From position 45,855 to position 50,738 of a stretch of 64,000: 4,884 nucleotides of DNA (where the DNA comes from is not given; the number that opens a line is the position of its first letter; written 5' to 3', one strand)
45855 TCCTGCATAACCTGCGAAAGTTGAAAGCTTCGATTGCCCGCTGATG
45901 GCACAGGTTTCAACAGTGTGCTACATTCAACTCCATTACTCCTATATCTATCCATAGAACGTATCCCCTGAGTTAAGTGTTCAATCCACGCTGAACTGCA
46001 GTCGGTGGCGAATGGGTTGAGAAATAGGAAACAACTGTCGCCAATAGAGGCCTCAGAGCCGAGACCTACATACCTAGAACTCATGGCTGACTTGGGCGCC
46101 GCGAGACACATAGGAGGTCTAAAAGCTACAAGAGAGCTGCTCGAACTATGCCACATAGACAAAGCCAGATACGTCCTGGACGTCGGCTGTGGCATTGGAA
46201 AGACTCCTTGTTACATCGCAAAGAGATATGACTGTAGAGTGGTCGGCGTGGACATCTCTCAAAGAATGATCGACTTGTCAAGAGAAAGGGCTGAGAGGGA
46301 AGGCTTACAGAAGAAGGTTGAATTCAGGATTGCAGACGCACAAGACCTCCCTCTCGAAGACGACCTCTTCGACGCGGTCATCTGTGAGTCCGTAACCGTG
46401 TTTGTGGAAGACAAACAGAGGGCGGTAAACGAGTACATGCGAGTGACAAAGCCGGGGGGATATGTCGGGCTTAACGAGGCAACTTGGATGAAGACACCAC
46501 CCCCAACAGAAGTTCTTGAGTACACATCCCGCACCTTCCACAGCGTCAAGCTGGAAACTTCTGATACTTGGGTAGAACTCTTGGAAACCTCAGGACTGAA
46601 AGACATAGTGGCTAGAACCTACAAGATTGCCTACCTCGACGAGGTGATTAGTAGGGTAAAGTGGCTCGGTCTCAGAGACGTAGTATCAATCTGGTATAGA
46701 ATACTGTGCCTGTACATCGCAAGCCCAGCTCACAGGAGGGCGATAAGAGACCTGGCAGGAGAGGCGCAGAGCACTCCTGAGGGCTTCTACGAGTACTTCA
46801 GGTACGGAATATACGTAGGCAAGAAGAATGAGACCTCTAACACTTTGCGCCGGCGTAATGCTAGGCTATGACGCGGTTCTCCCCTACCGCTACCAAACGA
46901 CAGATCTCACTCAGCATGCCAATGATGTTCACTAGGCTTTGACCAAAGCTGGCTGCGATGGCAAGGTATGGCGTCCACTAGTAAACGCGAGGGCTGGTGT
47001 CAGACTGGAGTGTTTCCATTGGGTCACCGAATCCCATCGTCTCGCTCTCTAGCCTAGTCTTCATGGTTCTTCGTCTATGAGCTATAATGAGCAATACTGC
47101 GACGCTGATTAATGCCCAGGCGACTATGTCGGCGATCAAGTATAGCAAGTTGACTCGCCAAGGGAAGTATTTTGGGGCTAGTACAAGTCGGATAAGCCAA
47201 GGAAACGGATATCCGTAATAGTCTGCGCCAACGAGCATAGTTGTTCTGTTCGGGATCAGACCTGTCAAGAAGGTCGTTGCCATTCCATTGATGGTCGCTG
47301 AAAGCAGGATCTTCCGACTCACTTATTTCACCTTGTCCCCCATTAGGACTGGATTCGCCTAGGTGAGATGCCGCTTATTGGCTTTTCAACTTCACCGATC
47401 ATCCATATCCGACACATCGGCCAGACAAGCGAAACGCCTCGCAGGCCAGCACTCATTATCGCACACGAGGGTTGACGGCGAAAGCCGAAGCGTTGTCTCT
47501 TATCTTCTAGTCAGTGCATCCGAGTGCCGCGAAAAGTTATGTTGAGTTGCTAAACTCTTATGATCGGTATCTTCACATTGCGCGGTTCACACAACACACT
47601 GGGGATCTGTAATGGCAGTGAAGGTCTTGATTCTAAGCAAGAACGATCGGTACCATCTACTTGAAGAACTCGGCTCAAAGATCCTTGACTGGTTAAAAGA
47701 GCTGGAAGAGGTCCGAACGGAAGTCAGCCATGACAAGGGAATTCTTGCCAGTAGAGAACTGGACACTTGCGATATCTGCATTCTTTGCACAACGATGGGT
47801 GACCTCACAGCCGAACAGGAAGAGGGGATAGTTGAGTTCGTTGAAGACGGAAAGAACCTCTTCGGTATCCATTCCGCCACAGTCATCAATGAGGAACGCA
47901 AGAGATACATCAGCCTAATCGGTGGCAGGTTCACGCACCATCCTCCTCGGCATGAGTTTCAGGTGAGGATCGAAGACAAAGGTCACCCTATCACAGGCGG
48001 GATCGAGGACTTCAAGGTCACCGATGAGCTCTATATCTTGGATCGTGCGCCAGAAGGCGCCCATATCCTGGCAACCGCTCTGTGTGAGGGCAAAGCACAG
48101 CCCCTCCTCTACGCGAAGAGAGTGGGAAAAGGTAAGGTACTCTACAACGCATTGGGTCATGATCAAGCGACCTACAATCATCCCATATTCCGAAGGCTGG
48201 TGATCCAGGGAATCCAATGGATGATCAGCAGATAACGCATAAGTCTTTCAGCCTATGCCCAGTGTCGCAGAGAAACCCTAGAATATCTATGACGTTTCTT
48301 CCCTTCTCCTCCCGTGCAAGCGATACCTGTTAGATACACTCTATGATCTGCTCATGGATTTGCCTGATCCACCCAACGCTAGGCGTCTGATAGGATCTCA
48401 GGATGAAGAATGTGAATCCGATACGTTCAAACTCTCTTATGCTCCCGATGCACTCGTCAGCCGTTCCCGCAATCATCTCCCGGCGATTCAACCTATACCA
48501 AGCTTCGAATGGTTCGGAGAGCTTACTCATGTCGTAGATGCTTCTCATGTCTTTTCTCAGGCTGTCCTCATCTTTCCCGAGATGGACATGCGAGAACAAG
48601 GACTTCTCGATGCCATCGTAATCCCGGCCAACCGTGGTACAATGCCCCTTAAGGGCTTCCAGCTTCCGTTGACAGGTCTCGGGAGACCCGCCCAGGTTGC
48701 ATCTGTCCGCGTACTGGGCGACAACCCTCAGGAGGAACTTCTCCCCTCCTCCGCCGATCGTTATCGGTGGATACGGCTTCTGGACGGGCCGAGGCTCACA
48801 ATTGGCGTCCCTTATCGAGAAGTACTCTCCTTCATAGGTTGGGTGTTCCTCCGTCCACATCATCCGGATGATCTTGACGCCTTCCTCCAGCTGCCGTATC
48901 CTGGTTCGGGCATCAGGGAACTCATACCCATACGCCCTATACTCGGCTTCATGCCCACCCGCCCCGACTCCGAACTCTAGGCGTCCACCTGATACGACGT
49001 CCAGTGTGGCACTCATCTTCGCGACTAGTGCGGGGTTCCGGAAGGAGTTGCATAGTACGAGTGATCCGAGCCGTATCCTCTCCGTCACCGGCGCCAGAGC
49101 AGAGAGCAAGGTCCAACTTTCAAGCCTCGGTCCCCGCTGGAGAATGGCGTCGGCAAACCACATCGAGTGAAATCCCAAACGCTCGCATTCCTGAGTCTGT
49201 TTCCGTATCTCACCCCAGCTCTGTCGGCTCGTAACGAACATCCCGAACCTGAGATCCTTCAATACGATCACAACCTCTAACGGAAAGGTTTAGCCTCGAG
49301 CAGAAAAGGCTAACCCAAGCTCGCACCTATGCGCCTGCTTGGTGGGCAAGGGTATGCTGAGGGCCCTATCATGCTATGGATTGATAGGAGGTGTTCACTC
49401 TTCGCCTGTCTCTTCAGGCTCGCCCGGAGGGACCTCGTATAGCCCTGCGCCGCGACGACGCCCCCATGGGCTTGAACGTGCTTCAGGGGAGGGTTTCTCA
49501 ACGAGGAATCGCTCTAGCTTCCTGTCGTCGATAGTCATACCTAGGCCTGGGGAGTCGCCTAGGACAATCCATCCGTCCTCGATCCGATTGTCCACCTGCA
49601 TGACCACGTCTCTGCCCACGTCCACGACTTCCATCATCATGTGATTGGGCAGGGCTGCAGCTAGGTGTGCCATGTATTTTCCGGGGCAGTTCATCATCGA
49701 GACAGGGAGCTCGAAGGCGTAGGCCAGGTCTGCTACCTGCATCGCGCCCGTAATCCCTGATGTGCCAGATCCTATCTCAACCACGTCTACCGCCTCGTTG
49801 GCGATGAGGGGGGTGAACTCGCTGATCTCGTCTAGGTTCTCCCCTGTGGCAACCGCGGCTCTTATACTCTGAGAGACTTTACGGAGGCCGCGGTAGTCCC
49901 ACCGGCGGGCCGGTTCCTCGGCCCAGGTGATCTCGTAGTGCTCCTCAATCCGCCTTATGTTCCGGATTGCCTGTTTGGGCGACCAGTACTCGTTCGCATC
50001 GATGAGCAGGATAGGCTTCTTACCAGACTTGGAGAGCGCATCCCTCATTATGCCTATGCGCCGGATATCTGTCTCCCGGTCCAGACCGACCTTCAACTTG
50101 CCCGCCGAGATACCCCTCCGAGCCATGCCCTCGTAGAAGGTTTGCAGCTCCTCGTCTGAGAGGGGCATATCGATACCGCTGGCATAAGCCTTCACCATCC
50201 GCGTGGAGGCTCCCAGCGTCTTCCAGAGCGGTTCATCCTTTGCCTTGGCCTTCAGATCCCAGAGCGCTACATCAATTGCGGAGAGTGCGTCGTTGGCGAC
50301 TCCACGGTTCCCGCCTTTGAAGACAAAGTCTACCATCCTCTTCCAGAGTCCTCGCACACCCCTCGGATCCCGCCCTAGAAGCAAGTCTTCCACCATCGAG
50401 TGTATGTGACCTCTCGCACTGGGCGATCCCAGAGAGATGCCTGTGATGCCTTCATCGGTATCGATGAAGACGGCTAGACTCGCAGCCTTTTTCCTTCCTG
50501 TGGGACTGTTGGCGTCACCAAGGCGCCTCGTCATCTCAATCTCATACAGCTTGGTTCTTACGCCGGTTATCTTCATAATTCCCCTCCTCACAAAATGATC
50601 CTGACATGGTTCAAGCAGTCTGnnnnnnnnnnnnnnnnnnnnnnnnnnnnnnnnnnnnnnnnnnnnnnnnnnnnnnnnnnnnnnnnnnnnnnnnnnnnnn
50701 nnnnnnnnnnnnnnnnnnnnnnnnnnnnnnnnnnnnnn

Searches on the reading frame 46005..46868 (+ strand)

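Call 15: search_protein_families(library=pfam, proteins=[window:46005-46868:+], max_evalue=0.001)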
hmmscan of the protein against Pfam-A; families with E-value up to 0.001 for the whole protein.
window:46005-46868:+ (288 aa): 18 families
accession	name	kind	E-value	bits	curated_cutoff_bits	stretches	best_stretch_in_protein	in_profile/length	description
PF08241.18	Methyltransf_11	-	4.3e-27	95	21.2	1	58-154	1-93/95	Methyltransferase domain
PF13649.12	Methyltransf_25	-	2e-25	89.7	27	1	57-152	1-97/97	Methyltransferase domain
PF13847.12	Methyltransf_31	-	1.3e-21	77.2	27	1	52-160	2-113/145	Methyltransferase domain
PF08242.18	Methyltransf_12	-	2.1e-16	60.9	30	1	58-153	1-97/98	Methyltransferase domain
PF01209.24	Ubie_methyltran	-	1.3e-15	57.8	20.1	1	53-160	47-155/233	ubiE/COQ5 methyltransferase family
PF02353.26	CMAS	-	6.7e-13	49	27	1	43-153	52-161/273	Mycolic acid cyclopropane synthetase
PF13489.12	Methyltransf_23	-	1.1e-09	38.7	27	1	43-199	11-160/164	Methyltransferase domain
PF05175.20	MTS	-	2e-08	34.5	23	1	41-127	19-104/170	Methyltransferase small domain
PF01170.24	UPF0020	-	6.8e-07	29.6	22.3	1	73-128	73-128/197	RMKL-like, methyltransferase domain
PF01135.25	PCMT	-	2.9e-06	27.7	20.3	1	23-113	43-134/210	Protein-L-isoaspartate(D-aspartate) O-methyltransferase (PCMT)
PF03848.20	TehB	-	4.8e-06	26.6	20.4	1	44-159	21-135/193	Tellurite resistance protein TehB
PF12847.13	Methyltransf_18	-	2e-05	25.1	27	1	50-126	11-87/151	Methyltransferase domain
PF06325.19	PrmA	-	3.3e-05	24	22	1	51-192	159-291/296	Ribosomal protein L11 methyltransferase (PrmA)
PF01728.25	FtsJ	-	4.3e-05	23.9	24.1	1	44-128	11-98/181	FtsJ-like methyltransferase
PF13679.12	Methyltransf_32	-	0.00013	22.4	27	1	49-117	21-94/143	Methyltransferase domain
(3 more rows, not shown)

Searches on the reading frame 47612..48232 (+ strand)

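Call 15: search_protein_families(library=pfam, proteins=[window:47612-48232:+], max_evalue=0.001)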
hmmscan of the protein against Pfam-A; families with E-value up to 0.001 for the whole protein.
window:47612-48232:+ (207 aa): 1 family
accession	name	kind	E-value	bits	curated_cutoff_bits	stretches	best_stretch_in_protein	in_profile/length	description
PF06283.17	ThuA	-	1e-39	137.4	33.4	1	4-204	1-209/209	Trehalose utilisation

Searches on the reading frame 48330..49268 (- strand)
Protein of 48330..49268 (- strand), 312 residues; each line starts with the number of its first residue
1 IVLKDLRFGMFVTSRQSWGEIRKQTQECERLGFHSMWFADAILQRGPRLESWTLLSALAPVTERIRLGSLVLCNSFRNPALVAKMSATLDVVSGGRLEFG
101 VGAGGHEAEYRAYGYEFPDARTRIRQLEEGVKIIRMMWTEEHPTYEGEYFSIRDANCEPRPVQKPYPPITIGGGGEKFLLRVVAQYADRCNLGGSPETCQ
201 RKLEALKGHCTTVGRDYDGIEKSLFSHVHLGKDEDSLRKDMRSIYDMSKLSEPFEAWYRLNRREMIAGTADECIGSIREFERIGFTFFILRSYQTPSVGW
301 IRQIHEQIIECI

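Call 15: search_protein_families(library=pfam, proteins=[window:48330-49268:-], max_evalue=0.001)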
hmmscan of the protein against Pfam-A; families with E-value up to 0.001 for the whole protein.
window:48330-49268:- (312 aa): 1 family
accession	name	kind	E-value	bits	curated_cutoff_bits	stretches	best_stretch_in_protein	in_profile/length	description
PF00296.26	Bac_luciferase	-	7.4e-56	190.2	27.9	1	7-272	2-299/314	Luciferase-like monooxygenase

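Call 61: search_protein_families(library=ncbifam, proteins=[window:48330-49268:-], max_evalue=0.00001)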
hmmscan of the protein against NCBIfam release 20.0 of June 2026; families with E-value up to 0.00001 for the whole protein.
window:48330-49268:- (312 aa): 28 families (the best 25 are shown)
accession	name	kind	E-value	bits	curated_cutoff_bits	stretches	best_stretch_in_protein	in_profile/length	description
TIGR03560.1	F420_Rv1855c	subfamily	1.1e-69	234.7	231.4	1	9-224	3-226/227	TIGR03560 family F420-dependent LLM class oxidoreductase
TIGR03621.1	F420_MSMEG_2516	subfamily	1.1e-43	149.5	213.15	1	6-196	1-179/295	TIGR03621 family F420-dependent LLM class oxidoreductase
TIGR03619.1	F420_Rv2161c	subfamily_domain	1.2e-43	149.5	166.9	1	29-240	8-231/247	TIGR03619 family F420-dependent LLM class oxidoreductase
TIGR03856.1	F420_MSMEG_2906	subfamily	2.9e-41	141.7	243.7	1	17-225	14-209/249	LLM class F420-dependent oxidoreductase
TIGR03557.1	F420_G6P_family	subfamily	4.2e-26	91.8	210.4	1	18-189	12-184/316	TIGR03557 family F420-dependent LLM class oxidoreductase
TIGR04021.1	LLM_DMSO2_sfnG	equivalog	6.9e-26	91.4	382.95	1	49-216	61-227/350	dimethylsulfone monooxygenase SfnG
TIGR03571.1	lucif_BA3436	subfamily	5.5e-24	85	303.9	1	24-175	36-191/304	TIGR03571 family LLM class oxidoreductase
NF001939.1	PRK00719.1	subfamily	9e-24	83.9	510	1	50-216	54-218/373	alkanesulfonate monooxygenase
TIGR03565.1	alk_sulf_monoox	equivalog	2.8e-23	82.5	518.2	1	25-216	33-218/346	FMNH2-dependent alkanesulfonate monooxygenase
TIGR03555.1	F420_mer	equivalog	5.9e-22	78.5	348.7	1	14-240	7-224/325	5,10-methylenetetrahydromethanopterin reductase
NF002619.0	PRK02271.1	equivalog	1e-21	77.6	276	1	9-241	4-226/329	5,10-methylenetetrahydromethanopterin reductase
TIGR04024.1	F420_NP1902A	hypoth_equivalog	3.7e-19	68.6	345.4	1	12-178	8-165/330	TIGR04024 family LLM class F420-dependent oxidoreductase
TIGR03559.1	F420_Rv3520c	subfamily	1e-18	67.5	335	1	7-152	1-139/325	LLM class F420-dependent oxidoreductase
TIGR03612.1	RutA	equivalog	1.5e-17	64.1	498.3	1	49-217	65-235/355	pyrimidine utilization protein A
TIGR03554.1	F420_G6P_DH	equivalog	3.8e-17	62.3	420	1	52-234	53-237/331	glucose-6-phosphate dehydrogenase (coenzyme-F420)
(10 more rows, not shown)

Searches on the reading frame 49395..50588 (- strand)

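Call 15: search_protein_families(library=pfam, proteins=[window:49395-50588:-], max_evalue=0.001)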
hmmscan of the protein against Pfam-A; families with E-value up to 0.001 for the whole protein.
window:49395-50588:- (397 aa): 2 families
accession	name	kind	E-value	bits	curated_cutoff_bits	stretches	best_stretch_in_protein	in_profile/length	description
PF13378.12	MR_MLE_C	-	3.3e-44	151.7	29.4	1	154-356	8-218/219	Enolase C-terminal domain-like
PF02746.21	MR_MLE_N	-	4.7e-14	53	22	1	30-126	21-117/117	Mandelate racemase / muconate lactonizing enzyme, N-terminal domain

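Call 61: search_protein_families(library=ncbifam, proteins=[window:49395-50588:-], max_evalue=0.00001)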
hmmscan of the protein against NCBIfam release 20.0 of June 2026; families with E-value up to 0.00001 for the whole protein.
window:49395-50588:- (397 aa): 14 families
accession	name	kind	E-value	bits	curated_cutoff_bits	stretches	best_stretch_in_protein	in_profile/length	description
NF047820.1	TalGalacDh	equivalog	5e-49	167.2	500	1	6-357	3-360/371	L-talarate/galactarate dehydratase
NF040866.1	AraD_Arch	equivalog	6.1e-34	117.6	650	1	61-363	63-371/372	arabinonate dehydratase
NF043051.1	ManoateDhtManD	equivalog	6.7e-29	100.9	550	2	181-364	195-386/403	D-mannonate dehydratase ManD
NF011654.0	PRK15072.1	subfamily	4e-28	98.4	430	2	182-363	197-386/404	D-galactonate dehydratase family protein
NF040790.2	glucon_galact_dh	equivalog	4.6e-25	88.3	750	1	99-374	91-382/390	bifunctional D-gluconate/D-galactonate dehydratase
NF010624.0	PRK14017.1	equivalog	4e-24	85.4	311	1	40-362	18-361/382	galactonate dehydratase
NF043002.1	HProlDhtase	equivalog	4.7e-23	81.6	500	1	5-352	1-353/366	cis-3-hydroxy-L-proline dehydratase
NF011968.0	PRK15440.1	equivalog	2e-18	66.5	393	1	36-293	58-313/395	L-rhamnonate dehydratase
NF041118.1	A_G_epim_Thtga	equivalog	2.4e-17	63.1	500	1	32-296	26-287/341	L-Ala-D/L-Glu epimerase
TIGR02534.1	mucon_cyclo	subfamily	7.6e-16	58.1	334.95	1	100-361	98-365/368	muconate/chloromuconate family cycloisomerase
NF042940.1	racemase_DgcA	equivalog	1.8e-15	57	400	1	101-334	84-303/323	N-acetyl-D-Glu racemase DgcA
TIGR01928.1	menC_lowGC_arch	equivalog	9.2e-10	38.1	200.65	1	99-289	89-271/325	o-succinylbenzoate synthase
NF002782.0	PRK02901.1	equivalog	4.8e-09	35.6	288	1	156-297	98-237/328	o-succinylbenzoate synthase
NF011708.0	PRK15129.1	equivalog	7.2e-08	31.8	343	1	98-333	84-307/321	L-Ala-D/L-Glu epimerase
